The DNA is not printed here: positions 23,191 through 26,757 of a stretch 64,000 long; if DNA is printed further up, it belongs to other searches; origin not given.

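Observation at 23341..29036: SNF2 helicase, MuF-like protein and two basic proteins wedged between the portal and prohead protease genes: candidate capsid-delivered takeover or anti-restriction module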

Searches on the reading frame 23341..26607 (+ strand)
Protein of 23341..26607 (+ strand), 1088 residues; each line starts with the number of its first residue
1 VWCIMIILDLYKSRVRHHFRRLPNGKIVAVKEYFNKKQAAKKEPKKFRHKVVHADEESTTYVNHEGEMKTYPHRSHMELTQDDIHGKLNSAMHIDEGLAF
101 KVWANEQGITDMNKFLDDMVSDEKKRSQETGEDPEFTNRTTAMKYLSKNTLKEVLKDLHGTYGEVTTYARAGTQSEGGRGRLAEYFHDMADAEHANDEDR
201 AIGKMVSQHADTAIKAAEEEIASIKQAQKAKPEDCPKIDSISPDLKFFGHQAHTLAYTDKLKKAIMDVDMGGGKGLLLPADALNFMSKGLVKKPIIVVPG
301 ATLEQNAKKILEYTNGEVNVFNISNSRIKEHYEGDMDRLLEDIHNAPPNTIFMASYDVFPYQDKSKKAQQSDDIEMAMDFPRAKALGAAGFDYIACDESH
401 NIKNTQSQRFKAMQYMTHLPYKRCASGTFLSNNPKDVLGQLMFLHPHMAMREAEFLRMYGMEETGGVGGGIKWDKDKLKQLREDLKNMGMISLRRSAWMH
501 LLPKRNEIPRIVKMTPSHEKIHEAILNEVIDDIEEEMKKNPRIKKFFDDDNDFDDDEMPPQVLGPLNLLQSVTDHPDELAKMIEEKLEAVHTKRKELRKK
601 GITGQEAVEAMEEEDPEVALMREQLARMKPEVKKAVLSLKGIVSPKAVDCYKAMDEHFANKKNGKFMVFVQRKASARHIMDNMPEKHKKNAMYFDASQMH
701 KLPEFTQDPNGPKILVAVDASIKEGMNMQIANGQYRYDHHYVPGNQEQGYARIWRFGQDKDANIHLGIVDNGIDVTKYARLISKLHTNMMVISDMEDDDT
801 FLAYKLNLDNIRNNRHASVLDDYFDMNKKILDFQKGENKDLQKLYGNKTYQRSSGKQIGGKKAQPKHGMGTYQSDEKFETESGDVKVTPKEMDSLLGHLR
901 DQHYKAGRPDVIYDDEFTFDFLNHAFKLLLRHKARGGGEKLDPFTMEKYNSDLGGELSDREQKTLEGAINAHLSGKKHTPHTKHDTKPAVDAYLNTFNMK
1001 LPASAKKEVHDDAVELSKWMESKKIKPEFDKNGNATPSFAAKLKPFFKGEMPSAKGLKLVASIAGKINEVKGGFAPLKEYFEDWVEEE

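Call 4: search_protein_families(library=pfam, proteins=[window:23341-26607:+], max_evalue=0.01)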
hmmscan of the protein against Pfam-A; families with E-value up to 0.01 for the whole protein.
window:23341-26607:+ (1088 aa): 3 families
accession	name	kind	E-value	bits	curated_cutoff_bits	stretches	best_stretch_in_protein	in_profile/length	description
PF00176.29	SNF2-rel_dom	-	4e-16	59.4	24.9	1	260-541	52-269/290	SNF2-related domain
PF04851.21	ResIII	-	0.00048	20.5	22.5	1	254-407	20-143/164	Type III restriction enzyme, res subunit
PF00271.37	Helicase_C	-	0.0042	17.7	23.5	0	653-757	5-110/110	Helicase conserved C-terminal domain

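Call 5: search_protein_families(library=phrogs, proteins=[window:23341-26607:+], max_evalue=0.01)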
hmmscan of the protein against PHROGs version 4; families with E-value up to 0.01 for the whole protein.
window:23341-26607:+ (1088 aa): 4 families
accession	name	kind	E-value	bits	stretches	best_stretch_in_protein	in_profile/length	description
phrog_62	-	DNA, RNA and nucleotide metabolism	9.1e-42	143.7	1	177-803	658-1144/1881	DNA helicase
phrog_21391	-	DNA, RNA and nucleotide metabolism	1.8e-32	112.6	2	208-555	855-1222/2021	DNA helicase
phrog_4725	-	unknown function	0.008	17.1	0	3-120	62-173/176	-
phrog_11354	-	unknown function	0.0095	16.6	0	713-792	25-105/116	-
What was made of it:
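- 23341..26607 (+): SNF2-family ATPase, 1088 aa from the GTG or 1084 aa from the ATG at 23353. It has a conserved N-terminal region (aa 1-~250, starting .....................), an SNF2 core (aa ~250-800) and a C-terminal tail (aa ~880-1088). The tail is present only in lineages where MuF is a separate gene. Pfam SNF2-rel_dom 4e-16 (call 4). phrog_62 9e-42 (call 5).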

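Call 7: search_dna_similar(query=window:23341-26607:+, collection=phages, mode=protein, max_rows=40)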
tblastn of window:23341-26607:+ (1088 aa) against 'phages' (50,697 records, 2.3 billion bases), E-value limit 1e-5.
Records with a match: 52; places in all: 52; records where one place covers at least 80% of the query: 0.
Best place of each record, by identity: <60% 52.
By first word of the organism name: Pseudomonas 14; Erwinia 10; Rhizobium 5; Burkholderia 5; Xanthomonas 4; Bacillus 3; Vibrio 2; Ralstonia 2; Achromobacter 2; Stenotrophomonas 2; and 3 more.
By host as written in the record: Pseudomonas putida KT2440 and Paw85 9; Erwinia amylovora 7; Burkholderia cenocepacia 4; - 3; Xanthomonas hortorum pv. vitians CFBP8640 3; Vibrio coralliilyticus RE98 2; Achromobacter animicus 2; Pseudomonas aeruginosa PAO1 2; and 16 more.
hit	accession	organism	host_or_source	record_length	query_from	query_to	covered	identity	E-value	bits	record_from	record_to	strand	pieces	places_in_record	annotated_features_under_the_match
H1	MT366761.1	Vibrio phage vB_VcorM_GR11A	Vibrio coralliilyticus RE98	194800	244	814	52%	25.3%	6e-34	148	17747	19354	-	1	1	hypothetical protein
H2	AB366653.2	Ralstonia phage phiRSL1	-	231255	234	836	47%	27.9%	2e-26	191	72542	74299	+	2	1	hypothetical protein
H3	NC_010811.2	Ralstonia phage phiRSL1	-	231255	234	836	47%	27.9%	2e-26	191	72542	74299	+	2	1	DNA helicase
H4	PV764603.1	Xanthomonas phage PhiXhv-16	Xanthomonas hortorum pv. vitians ...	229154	250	813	43%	27.3%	8e-18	170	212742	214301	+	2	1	DNA helicase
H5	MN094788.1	Achromobacter phage Motura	Achromobacter animicus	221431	264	811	42%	27.9%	7e-24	181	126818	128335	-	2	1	helicase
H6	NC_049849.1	Achromobacter phage Motura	Achromobacter animicus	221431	264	811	42%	27.9%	7e-24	181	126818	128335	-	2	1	DNA helicase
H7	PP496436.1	Pseudomonas phage vB_PpuM-Illi-2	Pseudomonas putida KT2440 and Paw85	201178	241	787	42%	27.0%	5e-14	163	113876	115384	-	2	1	DNA helicase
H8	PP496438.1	Pseudomonas phage vB_PpuM-SKa-4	Pseudomonas putida KT2440 and Paw85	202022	241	787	42%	27.0%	5e-14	163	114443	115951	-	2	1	DNA helicase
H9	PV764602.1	Xanthomonas phage PhiXhv-15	Xanthomonas hortorum pv. vitians ...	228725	250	813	43%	26.9%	1e-17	169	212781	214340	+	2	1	DNA helicase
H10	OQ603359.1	Erwinia phage Ep032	Erwinia sp. YA1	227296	250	813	43%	26.9%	1e-17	169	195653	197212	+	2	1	record has no annotation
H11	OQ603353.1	Xanthomonas phage Ep026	Xanthomonas sp. Q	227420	250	813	43%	26.9%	1e-17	169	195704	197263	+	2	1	record has no annotation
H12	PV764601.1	Xanthomonas phage PhiXhv-12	Xanthomonas hortorum pv. vitians ...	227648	250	813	43%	26.9%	2e-16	165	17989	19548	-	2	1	DNA helicase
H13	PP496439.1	Pseudomonas phage vB_PpuM-Amme-1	Pseudomonas putida KT2440 and Paw85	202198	241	787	42%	26.6%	3e-13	156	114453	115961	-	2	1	DNA helicase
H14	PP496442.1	Pseudomonas phage vB_PpuM-Voja-6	Pseudomonas putida KT2440 and Paw85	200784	241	787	42%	26.6%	3e-13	156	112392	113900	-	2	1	DNA helicase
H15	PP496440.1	Pseudomonas phage vB_PpuM-KoPa-5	Pseudomonas putida KT2440 and Paw85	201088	241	787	42%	26.6%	3e-13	156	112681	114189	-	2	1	DNA helicase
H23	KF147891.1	Pseudomonas phage PaBG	Pseudomonas aeruginosa PAO1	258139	245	820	38%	25.5%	5e-9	126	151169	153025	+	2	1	putative ATP-dependent DNA helicase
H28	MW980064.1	Rhizobium phage RHEph12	Rhizobium phaseoli sv. giardinii IE4771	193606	143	526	35%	23.6%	6e-12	77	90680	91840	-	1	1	SNF2 family helicase protein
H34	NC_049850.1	Burkholderia phage BcepSaruman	Burkholderia cenocepacia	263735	233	545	29%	27.4%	7e-25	119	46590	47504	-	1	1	DNA helicase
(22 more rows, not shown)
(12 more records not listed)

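Call 8: get_annotated_region(hit=H3, flank=9000)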
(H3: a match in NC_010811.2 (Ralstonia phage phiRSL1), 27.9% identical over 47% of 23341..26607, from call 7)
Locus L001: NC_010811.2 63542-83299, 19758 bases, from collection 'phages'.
description: Ralstonia phage RSL1, complete genome.
organism: Ralstonia phage phiRSL1 (NCBI taxid 1980924)
taxonomy: Viruses; Duplodnaviria; Heunggongvirae; Uroviricota; Caudoviricetes; Mieseafarmvirus; Mieseafarmvirus RSL1
host: -; source: -; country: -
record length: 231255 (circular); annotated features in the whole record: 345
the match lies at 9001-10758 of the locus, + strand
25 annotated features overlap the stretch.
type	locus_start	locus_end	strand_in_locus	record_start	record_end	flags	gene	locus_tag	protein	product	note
CDS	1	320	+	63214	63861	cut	-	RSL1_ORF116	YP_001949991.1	hypothetical protein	ORF116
CDS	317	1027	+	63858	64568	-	-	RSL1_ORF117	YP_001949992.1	hypothetical protein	ORF117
CDS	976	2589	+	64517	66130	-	-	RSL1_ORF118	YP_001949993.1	head-tail connector protein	ORF118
CDS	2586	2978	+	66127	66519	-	-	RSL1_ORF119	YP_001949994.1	hypothetical protein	ORF119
CDS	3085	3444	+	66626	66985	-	-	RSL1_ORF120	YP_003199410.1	hypothetical protein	ORF120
CDS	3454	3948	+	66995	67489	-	-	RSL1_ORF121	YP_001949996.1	hypothetical protein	ORF121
CDS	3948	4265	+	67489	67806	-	-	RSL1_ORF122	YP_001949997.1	HNH endonuclease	ORF122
CDS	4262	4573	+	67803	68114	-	-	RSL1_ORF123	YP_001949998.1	hypothetical protein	ORF123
CDS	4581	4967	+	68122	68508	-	-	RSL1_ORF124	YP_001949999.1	hypothetical protein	ORF124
CDS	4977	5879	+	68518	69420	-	-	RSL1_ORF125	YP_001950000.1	hypothetical protein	ORF125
CDS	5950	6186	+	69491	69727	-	-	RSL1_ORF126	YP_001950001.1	hypothetical protein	ORF126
CDS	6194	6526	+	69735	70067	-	-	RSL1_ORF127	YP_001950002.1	hypothetical protein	ORF127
CDS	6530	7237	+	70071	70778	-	-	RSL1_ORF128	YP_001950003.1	hypothetical protein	ORF128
CDS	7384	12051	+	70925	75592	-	-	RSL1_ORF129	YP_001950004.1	DNA helicase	DEAD-like helicases superfamily; ORF129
CDS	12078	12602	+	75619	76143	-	-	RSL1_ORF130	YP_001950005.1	hypothetical protein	ORF130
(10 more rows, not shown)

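Call 9: get_annotated_region(hit=H1, flank=9000)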
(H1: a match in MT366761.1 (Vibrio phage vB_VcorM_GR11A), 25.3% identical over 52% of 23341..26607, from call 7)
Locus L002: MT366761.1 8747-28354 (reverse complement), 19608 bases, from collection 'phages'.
description: Vibrio phage vB_VcorM_GR11A, complete genome.
organism: Vibrio phage vB_VcorM_GR11A (NCBI taxid 2711164)
taxonomy: Viruses; Duplodnaviria; Heunggongvirae; Uroviricota; Caudoviricetes
host: Vibrio coralliilyticus RE98; source: seawater from an oyster hatchery; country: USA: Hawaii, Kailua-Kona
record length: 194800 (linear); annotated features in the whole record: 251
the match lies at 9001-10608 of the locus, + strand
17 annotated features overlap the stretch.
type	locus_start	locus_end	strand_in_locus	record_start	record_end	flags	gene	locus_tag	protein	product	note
CDS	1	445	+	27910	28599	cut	-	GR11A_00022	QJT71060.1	hypothetical protein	-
CDS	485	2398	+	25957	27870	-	-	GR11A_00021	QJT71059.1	DNA ligase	-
CDS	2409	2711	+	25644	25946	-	-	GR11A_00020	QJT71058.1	hypothetical protein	-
CDS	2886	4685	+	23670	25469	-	-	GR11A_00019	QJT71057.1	hypothetical protein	-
CDS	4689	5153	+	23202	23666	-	nudI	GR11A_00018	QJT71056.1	nucleoside triphosphatase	nucleoside triphosphatase NudI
CDS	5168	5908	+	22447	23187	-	-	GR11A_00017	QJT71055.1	hypothetical protein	-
CDS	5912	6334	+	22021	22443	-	-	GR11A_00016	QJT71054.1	hypothetical protein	-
CDS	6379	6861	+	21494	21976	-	-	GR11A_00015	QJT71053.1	hypothetical protein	-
CDS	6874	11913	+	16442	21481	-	-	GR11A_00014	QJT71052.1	hypothetical protein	-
CDS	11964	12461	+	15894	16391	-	-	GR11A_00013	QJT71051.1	hypothetical protein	-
CDS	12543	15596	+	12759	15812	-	-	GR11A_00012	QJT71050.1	hypothetical protein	-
CDS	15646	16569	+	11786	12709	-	-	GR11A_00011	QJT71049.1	radical SAM domain-containing protein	-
CDS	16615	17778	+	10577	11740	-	-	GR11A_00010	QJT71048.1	hypothetical protein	-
CDS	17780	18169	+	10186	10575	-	-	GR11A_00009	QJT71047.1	hypothetical protein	-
CDS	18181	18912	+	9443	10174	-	-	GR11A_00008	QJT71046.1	GTP cyclohydrolase I type 1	-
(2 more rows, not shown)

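Call 10: get_annotated_region(hit=H6, flank=9000)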
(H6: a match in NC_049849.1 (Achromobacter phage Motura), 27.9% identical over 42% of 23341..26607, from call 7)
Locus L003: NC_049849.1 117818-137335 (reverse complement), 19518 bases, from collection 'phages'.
description: Achromobacter phage Motura, complete genome.
organism: Achromobacter phage Motura (NCBI taxid 2591403)
taxonomy: Viruses; Duplodnaviria; Heunggongvirae; Uroviricota; Caudoviricetes; Moturavirus; Moturavirus motura
host: Achromobacter animicus; source: soil; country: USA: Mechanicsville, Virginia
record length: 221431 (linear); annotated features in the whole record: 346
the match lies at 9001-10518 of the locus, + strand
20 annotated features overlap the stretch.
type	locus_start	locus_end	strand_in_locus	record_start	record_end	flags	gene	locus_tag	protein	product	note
CDS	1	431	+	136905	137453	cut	-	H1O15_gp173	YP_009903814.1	hypothetical protein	-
CDS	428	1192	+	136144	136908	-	-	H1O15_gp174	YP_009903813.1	hypothetical protein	-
CDS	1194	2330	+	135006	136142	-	-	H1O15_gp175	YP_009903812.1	hypothetical protein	-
CDS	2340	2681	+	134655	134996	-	-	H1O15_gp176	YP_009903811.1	hypothetical protein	-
CDS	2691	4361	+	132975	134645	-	-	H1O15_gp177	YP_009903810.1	hypothetical protein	-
CDS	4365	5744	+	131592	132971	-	-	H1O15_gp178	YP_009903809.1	SprT-like domain-containing protein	-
CDS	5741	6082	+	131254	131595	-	-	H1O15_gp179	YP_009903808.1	HNH endonuclease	-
CDS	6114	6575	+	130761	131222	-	-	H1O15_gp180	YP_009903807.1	hypothetical protein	-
CDS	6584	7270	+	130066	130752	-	-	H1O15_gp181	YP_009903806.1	hypothetical protein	-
CDS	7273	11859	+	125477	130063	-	-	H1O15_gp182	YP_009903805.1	DNA helicase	-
CDS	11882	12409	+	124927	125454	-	-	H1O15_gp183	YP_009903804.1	RNA ligase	-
CDS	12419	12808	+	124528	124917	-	-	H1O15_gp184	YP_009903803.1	hypothetical protein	-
CDS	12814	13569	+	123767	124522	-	-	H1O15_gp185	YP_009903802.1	head maturation protease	-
CDS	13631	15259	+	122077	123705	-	-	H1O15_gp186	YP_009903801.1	ATPase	-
CDS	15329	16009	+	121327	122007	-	-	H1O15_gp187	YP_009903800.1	virion structural protein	-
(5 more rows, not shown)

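Call 19: find_homologous_proteins(query=window:23341-26607:+, max_evalue=1e-10)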
Query window:23341-26607:+ (1088 aa): 34 proteins with E <= 1e-10 among 8000 candidates.
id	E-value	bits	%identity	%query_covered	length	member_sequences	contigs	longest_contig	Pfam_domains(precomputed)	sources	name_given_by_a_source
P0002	0.0e+0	2483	100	100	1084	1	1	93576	PF00176.30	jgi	-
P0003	0.0e+0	1492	63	99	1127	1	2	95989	PF00176.30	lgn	-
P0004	0.0e+0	1278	56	99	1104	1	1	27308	PF00176.30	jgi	jgi:SNF2 family DNA or RNA helicase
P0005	0.0e+0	1182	51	99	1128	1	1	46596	PF00176.30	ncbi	-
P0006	0.0e+0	1155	49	99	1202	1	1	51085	PF00176.30,PF04851.22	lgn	-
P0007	0.0e+0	1064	49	98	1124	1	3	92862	PF00176.30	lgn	-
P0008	0.0e+0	1045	49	99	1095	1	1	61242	PF00176.30,PF00271.38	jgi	-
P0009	0.0e+0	1043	51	63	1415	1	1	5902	PF07591.16,PF00176.30,PF14890.12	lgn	-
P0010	0.0e+0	1033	50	94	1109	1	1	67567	PF00176.30,PF00271.38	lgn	-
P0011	2.0e-296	1005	47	100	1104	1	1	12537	PF00176.30,PF00271.38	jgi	-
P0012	1.1e-293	995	46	99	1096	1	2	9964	PF00176.30,PF00271.38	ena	-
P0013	2.5e-282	958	47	94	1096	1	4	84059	PF00176.30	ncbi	ncbi:MAG: SNF2-related protein [Pseudobdellovibrionaceae bacterium]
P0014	6.3e-274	930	44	99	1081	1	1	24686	PF00176.30,PF00271.38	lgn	-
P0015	8.9e-264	896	45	84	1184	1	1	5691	PF00176.30,PF00271.38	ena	-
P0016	3.0e-261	888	45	98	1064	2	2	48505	PF00176.30,PF00271.38,PF04851.22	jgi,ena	-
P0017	2.5e-256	872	43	99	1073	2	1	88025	PF00176.30,PF00271.38,PF04851.22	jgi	jgi:SNF2 family DNA or RNA helicase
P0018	3.9e-256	871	44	98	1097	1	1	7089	PF00176.30,PF00271.38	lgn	-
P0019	6.1e-249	847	44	63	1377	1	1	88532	PF07591.16,PF00176.30,PF00271.38,PF14890.12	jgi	jgi:hypothetical protein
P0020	7.1e-239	814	41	99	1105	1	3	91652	PF00176.30,PF00271.38,PF04851.22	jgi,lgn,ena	-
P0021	9.5e-230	784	46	79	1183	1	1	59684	PF00176.30,PF04851.22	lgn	-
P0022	5.7e-226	771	41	99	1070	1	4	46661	PF00176.30,PF00271.38,PF04851.22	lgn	-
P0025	1.3e-221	757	43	83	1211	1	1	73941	PF00176.30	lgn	-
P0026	1.3e-182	628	40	45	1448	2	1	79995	PF00271.38,PF14890.12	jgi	jgi:hypothetical protein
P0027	2.6e-178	614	34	53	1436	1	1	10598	PF07591.16,PF00271.38,PF14890.12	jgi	-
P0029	5.6e-139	483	43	54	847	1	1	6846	PF00176.30,PF00271.38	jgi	jgi:hypothetical protein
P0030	9.0e-93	330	29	79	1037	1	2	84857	PF00270.36,PF00176.30,PF00271.38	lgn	-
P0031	7.0e-84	301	33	60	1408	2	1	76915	PF00270.36,PF00176.30,PF00271.38,PF04851.22,PF13298.13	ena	-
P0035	3.4e-29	120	24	60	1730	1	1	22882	PF00176.30,PF04851.22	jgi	-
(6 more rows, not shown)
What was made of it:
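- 23341..26607 (+): 34 homologs at E<=1e-10, about 28 of them family members at 34-63% identity (call 19).
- Checked: 23341-26607 (+) is 1088 aa from a GTG; the ATG at 23353 gives 1084 aa, which is the form in the public protein set (P0002, call 19). Helicase_C is below its cut-off in this protein (17.7 against 23.5 bits) but is called in many orthologs (call 19).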

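Call 20: find_encoding_contigs(protein=P0003, flank=10000, max_places=1)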
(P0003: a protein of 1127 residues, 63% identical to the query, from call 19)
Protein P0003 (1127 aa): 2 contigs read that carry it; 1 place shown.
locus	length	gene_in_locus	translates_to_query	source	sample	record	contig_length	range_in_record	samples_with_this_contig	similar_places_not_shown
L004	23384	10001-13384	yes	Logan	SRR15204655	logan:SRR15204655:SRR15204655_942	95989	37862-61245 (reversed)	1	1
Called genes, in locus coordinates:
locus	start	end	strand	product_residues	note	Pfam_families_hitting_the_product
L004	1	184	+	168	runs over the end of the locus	-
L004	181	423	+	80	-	-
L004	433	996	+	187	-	-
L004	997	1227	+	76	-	-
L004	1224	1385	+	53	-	-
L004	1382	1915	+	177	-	PF18143:HAD_SAK_2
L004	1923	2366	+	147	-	-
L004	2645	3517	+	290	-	-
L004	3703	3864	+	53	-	-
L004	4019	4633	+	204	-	-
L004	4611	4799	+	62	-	-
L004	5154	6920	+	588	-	PF05876:GpA_ATPase, PF20454:GpA_nuclease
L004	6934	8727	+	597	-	-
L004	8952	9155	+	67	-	-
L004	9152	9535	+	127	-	-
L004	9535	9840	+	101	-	-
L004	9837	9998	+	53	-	-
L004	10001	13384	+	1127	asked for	PF00176:SNF2-rel_dom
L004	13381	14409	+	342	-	-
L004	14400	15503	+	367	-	-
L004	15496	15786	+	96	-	-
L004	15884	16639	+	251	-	-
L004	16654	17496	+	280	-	-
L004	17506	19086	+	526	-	-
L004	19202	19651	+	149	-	-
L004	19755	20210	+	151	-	-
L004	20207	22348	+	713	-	-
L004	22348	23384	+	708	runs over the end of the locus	-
